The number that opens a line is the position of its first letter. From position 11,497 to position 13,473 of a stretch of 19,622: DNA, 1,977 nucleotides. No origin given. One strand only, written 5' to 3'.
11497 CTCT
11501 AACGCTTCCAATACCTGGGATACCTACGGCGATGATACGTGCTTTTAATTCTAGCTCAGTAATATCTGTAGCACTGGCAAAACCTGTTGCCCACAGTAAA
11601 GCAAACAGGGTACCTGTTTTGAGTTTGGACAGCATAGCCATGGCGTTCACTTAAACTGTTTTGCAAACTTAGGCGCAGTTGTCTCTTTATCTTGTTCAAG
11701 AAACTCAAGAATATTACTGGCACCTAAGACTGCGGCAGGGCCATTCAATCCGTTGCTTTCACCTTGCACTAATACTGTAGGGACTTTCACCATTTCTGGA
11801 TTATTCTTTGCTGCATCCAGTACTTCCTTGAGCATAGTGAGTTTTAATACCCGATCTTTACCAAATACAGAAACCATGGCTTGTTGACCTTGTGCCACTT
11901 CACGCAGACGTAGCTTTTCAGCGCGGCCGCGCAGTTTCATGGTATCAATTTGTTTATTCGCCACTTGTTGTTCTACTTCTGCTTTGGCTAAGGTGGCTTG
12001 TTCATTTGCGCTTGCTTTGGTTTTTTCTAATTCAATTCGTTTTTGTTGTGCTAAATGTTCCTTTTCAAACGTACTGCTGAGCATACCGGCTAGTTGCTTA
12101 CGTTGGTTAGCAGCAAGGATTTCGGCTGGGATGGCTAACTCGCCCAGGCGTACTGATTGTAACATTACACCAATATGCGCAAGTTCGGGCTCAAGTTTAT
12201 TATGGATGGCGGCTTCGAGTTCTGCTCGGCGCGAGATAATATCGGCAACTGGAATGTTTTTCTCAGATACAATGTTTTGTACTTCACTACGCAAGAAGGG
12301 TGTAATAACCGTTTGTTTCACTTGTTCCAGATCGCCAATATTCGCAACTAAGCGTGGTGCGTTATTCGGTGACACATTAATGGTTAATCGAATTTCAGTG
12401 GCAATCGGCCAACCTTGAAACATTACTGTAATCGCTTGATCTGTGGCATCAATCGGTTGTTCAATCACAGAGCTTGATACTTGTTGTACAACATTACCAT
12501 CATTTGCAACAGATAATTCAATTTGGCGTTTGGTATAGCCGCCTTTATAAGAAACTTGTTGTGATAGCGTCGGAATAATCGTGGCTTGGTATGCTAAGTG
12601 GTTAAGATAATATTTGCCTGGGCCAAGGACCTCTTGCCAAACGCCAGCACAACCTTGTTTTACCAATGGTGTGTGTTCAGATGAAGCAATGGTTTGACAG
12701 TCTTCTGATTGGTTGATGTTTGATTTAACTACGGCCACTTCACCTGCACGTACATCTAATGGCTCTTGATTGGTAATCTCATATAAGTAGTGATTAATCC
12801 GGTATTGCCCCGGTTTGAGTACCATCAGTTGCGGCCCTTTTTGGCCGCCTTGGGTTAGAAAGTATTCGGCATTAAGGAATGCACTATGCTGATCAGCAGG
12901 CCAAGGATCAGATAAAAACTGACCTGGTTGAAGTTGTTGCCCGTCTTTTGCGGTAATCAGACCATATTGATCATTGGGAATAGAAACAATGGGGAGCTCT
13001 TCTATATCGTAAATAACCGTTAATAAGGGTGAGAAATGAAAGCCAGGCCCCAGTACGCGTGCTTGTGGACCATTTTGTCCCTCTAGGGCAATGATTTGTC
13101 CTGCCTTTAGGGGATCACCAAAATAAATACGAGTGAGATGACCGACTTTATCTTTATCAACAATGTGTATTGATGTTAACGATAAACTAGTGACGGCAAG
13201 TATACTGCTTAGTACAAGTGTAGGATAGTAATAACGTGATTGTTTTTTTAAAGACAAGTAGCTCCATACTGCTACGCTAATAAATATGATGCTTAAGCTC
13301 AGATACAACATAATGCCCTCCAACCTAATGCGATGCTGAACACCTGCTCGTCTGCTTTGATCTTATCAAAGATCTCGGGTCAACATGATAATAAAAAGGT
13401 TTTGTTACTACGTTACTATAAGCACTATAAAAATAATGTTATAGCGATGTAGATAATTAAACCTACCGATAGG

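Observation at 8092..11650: DUF1111 di-heme cytochrome gene split in two, with a yeiH-like transporter gene nested between the halves and fused to the distal half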

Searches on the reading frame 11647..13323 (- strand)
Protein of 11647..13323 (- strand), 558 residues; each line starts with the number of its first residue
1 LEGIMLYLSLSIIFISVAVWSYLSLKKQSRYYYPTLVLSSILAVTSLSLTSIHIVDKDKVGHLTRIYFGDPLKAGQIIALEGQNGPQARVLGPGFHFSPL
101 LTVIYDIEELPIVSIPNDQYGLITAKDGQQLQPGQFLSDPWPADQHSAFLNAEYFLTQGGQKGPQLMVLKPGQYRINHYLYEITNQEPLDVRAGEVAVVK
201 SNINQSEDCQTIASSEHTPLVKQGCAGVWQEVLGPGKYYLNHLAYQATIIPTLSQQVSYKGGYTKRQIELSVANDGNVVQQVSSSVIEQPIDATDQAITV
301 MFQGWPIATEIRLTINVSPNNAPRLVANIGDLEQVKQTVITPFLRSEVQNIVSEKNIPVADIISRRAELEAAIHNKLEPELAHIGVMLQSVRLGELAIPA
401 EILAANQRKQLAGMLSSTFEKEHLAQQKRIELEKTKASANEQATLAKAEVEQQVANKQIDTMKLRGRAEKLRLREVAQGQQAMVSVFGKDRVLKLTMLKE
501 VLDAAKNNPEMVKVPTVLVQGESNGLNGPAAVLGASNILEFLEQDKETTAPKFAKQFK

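Call 3: search_protein_families(library=pfam, proteins=[window:11647-13323:-], max_evalue=0.01)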
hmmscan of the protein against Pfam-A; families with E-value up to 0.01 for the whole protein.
window:11647-13323:- (558 aa): 2 families
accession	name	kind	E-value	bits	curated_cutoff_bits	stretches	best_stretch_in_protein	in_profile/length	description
PF01145.31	Band_7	-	6.3e-16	59.4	23.6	1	226-416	14-165/176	SPFH domain / Band 7 family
PF13421.11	Band_7_1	-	2.7e-05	24.4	24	1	342-408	139-205/211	SPFH domain-Band 7 family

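Call 58: search_protein_families(library=ncbifam, proteins=[window:11647-13323:-], max_evalue=1)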
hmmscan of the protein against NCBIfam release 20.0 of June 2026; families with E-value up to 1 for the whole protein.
window:11647-13323:- (558 aa): 2 families
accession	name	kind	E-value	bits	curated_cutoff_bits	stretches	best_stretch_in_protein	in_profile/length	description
TIGR01932.1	hflC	equivalog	0.0063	15.4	134.4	1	349-456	157-272/318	protease modulator HflC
NF052530.1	Heli_ShapePgp3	exception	0.068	12.3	300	1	67-100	222-252/270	peptidoglycan metallopeptidase Pgp3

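Call 67: find_homologous_proteins(query=window:11647-13323:-)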
Query window:11647-13323:- (558 aa): 344 proteins with E <= 0.001 among 8000 candidates; the best 120 are listed.
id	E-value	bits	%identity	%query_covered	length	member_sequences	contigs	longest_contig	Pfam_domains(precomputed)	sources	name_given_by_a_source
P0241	0.0e+0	1213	100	99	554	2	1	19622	PF01145.32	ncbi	-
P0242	8.0e-157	541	46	98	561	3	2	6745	PF01145.32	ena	-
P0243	3.3e-155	536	46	97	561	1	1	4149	PF01145.32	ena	-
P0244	4.6e-155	535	46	97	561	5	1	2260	PF01145.32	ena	-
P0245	1.3e-153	531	46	98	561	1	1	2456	PF01145.32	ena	-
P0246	3.6e-153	529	45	97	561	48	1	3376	PF01145.32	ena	-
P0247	4.4e-153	529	46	96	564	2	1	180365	PF01145.32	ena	-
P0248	1.3e-152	527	47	90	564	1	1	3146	PF01145.32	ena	-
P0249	2.1e-152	527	46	96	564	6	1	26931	PF01145.32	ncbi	-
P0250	4.2e-152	526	48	91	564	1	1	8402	PF01145.32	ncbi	-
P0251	6.6e-152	525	47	90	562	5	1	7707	PF01145.32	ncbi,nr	ncbi:MAG: SPFH domain-containing protein [Gammaproteobacteria bacterium]|nr:SPFH domain-containing p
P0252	1.5e-151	524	47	89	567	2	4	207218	PF01145.32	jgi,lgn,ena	-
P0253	2.4e-151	523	47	91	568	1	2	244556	PF01145.32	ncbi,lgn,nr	ncbi:MAG: hypothetical protein H6983_21260 [Ectothiorhodospiraceae bacterium]|nr:hypothetical protei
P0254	6.0e-150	518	46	93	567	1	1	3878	PF01145.32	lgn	-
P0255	2.5e-149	516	45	93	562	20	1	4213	PF01145.32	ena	-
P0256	2.8e-148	513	46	91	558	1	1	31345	PF01145.32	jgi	jgi:hypothetical protein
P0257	4.6e-148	512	47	89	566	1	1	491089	PF01145.32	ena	-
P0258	6.5e-148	512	47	95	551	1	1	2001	PF01145.32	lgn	-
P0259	1.2e-147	511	43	99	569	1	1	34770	PF01145.32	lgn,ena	-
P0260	1.3e-147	511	46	96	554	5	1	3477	PF01145.32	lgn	-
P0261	1.4e-147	511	45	97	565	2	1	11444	PF01145.32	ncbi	-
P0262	2.0e-147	510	47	91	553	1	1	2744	PF01145.32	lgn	-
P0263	2.0e-147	510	46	96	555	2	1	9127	PF01145.32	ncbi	-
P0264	4.1e-147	509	47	92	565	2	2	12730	PF01145.32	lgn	-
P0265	4.1e-147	509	47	92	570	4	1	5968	PF01145.32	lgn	-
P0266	5.3e-146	505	47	86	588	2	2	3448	PF01145.32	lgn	-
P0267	6.3e-146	505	45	92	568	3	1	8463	PF01145.32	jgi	jgi:regulator of protease activity HflC (stomatin/prohibitin superfamily)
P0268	1.2e-145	504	46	97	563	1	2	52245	PF01145.32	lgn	-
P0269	2.6e-145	503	43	98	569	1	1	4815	PF01145.32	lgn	-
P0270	3.4e-145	503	45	97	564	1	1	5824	PF01145.32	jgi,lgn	-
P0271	1.4e-144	501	45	96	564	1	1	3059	PF01145.32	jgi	jgi:hypothetical protein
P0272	1.2e-143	498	44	97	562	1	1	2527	PF01145.32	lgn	-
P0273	1.5e-143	497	44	97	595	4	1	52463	PF01145.32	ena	-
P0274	3.3e-143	496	47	91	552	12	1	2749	PF01145.32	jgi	jgi:SPFH domain / Band 7 family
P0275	1.5e-142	494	43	97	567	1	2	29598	PF01145.32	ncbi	-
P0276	1.5e-142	494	43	98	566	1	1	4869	PF01145.32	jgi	-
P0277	2.4e-142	493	46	88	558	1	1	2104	PF01145.32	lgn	-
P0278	3.0e-142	493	45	92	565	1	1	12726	PF01145.32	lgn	-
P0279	4.3e-142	492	44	92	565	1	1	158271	PF01145.32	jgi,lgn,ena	-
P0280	5.5e-142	492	43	97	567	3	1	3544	PF01145.32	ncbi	-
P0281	5.7e-142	492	47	89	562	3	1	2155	PF01145.32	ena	-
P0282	9.8e-142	491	44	97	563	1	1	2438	PF01145.32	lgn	-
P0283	1.4e-141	491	45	97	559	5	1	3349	PF01145.32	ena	-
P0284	4.5e-141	489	45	94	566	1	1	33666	PF01145.32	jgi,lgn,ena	-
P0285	5.5e-141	489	44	97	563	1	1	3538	PF01145.32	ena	-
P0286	8.7e-141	488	46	89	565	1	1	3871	PF01145.32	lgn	-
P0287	9.3e-141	488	46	90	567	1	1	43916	PF01145.32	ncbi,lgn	-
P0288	1.1e-140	488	44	98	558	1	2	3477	PF01145.32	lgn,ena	-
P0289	3.3e-140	486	44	98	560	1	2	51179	PF01145.32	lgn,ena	-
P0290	4.3e-140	486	43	96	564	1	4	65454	PF01145.32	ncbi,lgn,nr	ncbi:MAG: hypothetical protein HWE13_04620 [Gammaproteobacteria bacterium]|nr:hypothetical protein [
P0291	7.2e-140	485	44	97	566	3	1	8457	PF01145.32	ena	-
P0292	7.7e-140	485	42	97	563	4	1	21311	PF01145.32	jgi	jgi:hypothetical protein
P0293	1.5e-139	484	44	97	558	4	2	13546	PF01145.32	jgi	jgi:hypothetical protein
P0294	2.1e-139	484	44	98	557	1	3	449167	PF01145.32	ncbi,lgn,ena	-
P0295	2.4e-139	483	44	97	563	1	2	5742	PF01145.32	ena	-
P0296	3.2e-139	483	45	88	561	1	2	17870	PF01145.32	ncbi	-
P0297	4.3e-139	483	46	90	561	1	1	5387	PF01145.32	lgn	-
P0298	5.7e-139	482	47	85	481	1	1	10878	PF01145.32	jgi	jgi:hypothetical protein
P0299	6.1e-139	482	46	92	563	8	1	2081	PF01145.32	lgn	-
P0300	6.7e-139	482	45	93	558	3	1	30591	PF01145.32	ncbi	-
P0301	9.7e-139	481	43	98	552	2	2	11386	PF01145.32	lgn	-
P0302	1.0e-138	481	45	91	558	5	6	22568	PF01145.32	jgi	-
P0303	1.0e-138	481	45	94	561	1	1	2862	PF01145.32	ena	-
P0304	1.2e-138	481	44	97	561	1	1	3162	PF01145.32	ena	-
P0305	2.3e-138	480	44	97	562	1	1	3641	PF01145.32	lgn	-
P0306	3.4e-138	480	45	92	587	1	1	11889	PF01145.32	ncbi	-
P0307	3.7e-138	479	46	92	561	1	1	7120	PF01145.32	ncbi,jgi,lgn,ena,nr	ncbi:MAG: SPFH domain-containing protein [Gammaproteobacteria bacterium]|nr:SPFH domain-containing p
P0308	5.8e-138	479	46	88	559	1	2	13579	PF01145.32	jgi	jgi:hypothetical protein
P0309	1.1e-137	478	43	92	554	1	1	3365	PF01145.32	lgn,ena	-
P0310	3.1e-137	476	44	88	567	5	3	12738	PF01145.32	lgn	-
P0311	4.4e-137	476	44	97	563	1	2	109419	PF01145.32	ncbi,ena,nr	ncbi:MAG: SPFH domain-containing protein [Xanthomonadales bacterium]|nr:SPFH domain-containing prote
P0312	4.6e-137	476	43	97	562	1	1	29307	PF01145.32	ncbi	-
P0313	5.3e-137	476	45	90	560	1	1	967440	PF01145.32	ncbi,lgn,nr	ncbi:MAG: hypothetical protein GC149_09645 [Gammaproteobacteria bacterium]|nr:hypothetical protein [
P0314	1.0e-136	475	45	91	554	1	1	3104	PF01145.32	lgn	-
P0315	1.3e-136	474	42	99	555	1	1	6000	PF01145.32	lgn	-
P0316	1.7e-136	474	44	90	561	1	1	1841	PF01145.32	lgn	-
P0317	2.8e-136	473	43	96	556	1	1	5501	PF01145.32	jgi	jgi:hypothetical protein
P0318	4.7e-136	473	45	90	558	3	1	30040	PF01145.32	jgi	-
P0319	7.5e-136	472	43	98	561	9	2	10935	PF01145.32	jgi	jgi:hypothetical protein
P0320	1.8e-135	471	45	90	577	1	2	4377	PF01145.32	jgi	-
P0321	2.3e-135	470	44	97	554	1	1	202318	PF01145.32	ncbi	-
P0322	6.4e-135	469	45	92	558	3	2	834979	PF01145.32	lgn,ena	-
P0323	8.3e-135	468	43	96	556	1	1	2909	PF01145.32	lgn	-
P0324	8.3e-135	468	43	96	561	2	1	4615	PF01145.32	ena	-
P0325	1.4e-134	468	43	97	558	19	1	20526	PF01145.32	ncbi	-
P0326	3.6e-134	466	44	97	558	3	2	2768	PF01145.32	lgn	-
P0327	5.2e-134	466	46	89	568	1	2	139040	PF01145.32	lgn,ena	-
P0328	8.3e-134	465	46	88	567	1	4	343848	PF01145.32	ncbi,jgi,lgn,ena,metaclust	metaclust:\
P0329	9.1e-134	465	43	97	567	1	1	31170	PF01145.32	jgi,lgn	jgi:hypothetical protein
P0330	1.7e-133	464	44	92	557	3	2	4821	PF01145.32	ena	-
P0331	1.8e-133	464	43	97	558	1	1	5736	PF01145.32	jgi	jgi:hypothetical protein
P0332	2.3e-133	464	43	97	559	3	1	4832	PF01145.32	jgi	jgi:hypothetical protein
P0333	2.4e-133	464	43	92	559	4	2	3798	PF01145.32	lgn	-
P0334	1.8e-132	461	43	97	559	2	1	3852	PF01145.32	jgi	-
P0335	2.0e-132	461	43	97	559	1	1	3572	PF01145.32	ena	-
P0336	2.0e-132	461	43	97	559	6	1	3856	PF01145.32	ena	-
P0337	9.9e-132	458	45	90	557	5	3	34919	PF01145.32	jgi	-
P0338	9.3e-130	452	43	91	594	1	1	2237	PF01145.32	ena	-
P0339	9.5e-130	452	41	97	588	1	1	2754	PF01145.32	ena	-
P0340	2.3e-129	450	43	59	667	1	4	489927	PF01145.32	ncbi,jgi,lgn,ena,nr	ncbi:TPA: hypothetical protein DF272_01205 [Candidatus Falkowbacteria bacterium]|nr:hypothetical pro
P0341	3.7e-128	447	43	91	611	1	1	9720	PF01145.32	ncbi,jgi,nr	ncbi:MAG: SPFH domain-containing protein [Nitrospinota bacterium]|nr:SPFH domain-containing protein 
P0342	1.6e-124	435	43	91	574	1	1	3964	PF01145.32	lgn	-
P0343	9.9e-123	429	41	96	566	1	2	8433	PF01145.32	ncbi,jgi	-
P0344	3.3e-122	427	43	86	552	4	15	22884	PF01145.32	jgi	jgi:hypothetical protein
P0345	5.7e-122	426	37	98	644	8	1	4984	PF01145.32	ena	-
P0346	6.7e-122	426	44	89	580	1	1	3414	PF01145.32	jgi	jgi:hypothetical protein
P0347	1.9e-121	424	41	96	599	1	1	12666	PF01145.32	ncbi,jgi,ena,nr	ncbi:MAG: SPFH domain-containing protein [Nitrospinota bacterium]|nr:SPFH domain-containing protein 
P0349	9.2e-120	419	41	91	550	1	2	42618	PF01145.32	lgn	-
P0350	2.0e-118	414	39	91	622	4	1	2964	PF01145.32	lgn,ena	-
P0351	4.7e-118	413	35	83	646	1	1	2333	PF01145.32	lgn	-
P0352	4.7e-117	410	36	83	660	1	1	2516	PF01145.32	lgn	-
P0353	4.8e-117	410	43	86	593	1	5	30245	PF01145.32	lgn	-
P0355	1.4e-116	408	43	89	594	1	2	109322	PF01145.32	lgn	-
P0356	2.3e-116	408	37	97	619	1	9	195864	PF01145.32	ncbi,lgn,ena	-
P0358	2.9e-116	407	40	92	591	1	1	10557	PF01145.32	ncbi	-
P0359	4.7e-116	407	41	92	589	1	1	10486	PF01145.32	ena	-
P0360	7.1e-116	406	41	90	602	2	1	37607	PF01145.32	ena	-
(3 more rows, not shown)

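Call 68: find_encoding_contigs(protein=P0253, flank=6000, max_places=1)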
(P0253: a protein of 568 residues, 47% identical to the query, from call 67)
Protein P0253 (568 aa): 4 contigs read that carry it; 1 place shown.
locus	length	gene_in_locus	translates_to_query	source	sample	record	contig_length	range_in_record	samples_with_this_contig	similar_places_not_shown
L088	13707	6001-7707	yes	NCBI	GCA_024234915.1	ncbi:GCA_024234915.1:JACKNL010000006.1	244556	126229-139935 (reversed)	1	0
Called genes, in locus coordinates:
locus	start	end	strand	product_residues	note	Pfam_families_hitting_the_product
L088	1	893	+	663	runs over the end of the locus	PF00289:Biotin_carb_N, PF02222:ATP-grasp (faint), PF02786:CPSase_L_D2, PF07478:Dala_Dala_lig_C, PF02785:Biotin_carb_C, PF18140:PCC_BT, PF00364:Biotin_lipoyl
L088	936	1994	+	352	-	PF03308:MeaB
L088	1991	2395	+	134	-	PF00903:Glyoxalase, PF13468:Glyoxalase_3, PF13669:Glyoxalase_4, PF18029:Glyoxalase_6 (weak)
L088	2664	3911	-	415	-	PF01554:MatE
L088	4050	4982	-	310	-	-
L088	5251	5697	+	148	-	-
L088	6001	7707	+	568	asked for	PF01145:Band_7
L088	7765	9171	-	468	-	PF00202:Aminotran_3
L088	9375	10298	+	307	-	PF00462:Glutaredoxin, PF00581:Rhodanese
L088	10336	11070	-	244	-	PF04402:SIMPL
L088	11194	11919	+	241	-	-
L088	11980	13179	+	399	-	-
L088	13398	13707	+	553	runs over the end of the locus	PF07244:POTRA (faint), PF08479:POTRA_2, PF03865:ShlB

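Call 69: find_encoding_contigs(protein=P0313, flank=6000, max_places=1)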
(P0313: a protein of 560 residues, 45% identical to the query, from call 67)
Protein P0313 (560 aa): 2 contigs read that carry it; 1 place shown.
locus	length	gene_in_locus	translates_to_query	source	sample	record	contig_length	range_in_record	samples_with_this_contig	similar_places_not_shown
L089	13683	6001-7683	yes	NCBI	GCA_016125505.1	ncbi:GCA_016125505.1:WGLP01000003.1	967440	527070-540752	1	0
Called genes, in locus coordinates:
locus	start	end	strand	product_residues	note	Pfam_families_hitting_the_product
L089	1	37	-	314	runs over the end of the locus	PF01145:Band_7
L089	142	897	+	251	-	PF01171:ATP_bind_3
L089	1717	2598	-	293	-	PF03881:Fructosamin_kin, PF01636:APH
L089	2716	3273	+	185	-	PF01243:PNPOx_N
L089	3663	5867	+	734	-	PF17764:PriA_3primeBD, PF00270:DEAD, PF04851:ResIII, PF18319:Zn_ribbon_PriA, PF00271:Helicase_C, PF18074:PriA_C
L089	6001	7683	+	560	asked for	PF01145:Band_7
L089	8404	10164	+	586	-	PF03485:Arg_tRNA_synt_N, PF00750:tRNA-synt_1d, PF05746:DALR_1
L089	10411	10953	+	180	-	PF05036:SPOR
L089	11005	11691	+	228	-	PF04298:Zn_peptidase_2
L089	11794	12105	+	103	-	PF07769:PsiF_repeat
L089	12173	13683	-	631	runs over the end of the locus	PF02784:Orn_Arg_deC_N, PF17810:Arg_decarb_HB, PF17944:Arg_decarbox_C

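Call 70: find_encoding_contigs(protein=P0247, flank=6000, max_places=1)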
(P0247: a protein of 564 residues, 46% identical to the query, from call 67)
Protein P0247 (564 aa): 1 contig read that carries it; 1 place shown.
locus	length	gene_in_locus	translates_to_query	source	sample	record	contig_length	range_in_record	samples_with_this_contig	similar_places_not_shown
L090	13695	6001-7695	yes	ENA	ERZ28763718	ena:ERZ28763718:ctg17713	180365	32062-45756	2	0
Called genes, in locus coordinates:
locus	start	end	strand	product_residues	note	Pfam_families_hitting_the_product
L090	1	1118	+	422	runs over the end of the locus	PF23914:TPR_CcmH_CycH, PF23892:Ig_CycH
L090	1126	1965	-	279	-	PF00892:EamA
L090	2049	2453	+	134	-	PF00903:Glyoxalase, PF13468:Glyoxalase_3 (weak), PF13669:Glyoxalase_4, PF18029:Glyoxalase_6 (weak)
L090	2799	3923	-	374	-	-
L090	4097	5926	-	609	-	PF03600:CitMHS, PF02080:TrkA_C, PF03600:CitMHS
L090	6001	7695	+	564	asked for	PF01145:Band_7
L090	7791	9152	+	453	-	-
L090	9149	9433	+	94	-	PF24696:UGSC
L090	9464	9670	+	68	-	PF24696:UGSC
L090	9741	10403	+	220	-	PF13489:Methyltransf_23, PF13649:Methyltransf_25, PF13847:Methyltransf_31, PF08241:Methyltransf_11, PF08242:Methyltransf_12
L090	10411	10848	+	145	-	PF01243:PNPOx_N, PF12900:Pyridox_ox_2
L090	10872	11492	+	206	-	PF02798:GST_N, PF13417:GST_N_3, PF13409:GST_N_2, PF00043:GST_C, PF13410:GST_C_2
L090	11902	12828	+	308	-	PF00462:Glutaredoxin, PF00581:Rhodanese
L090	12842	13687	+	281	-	PF00795:CN_hydrolase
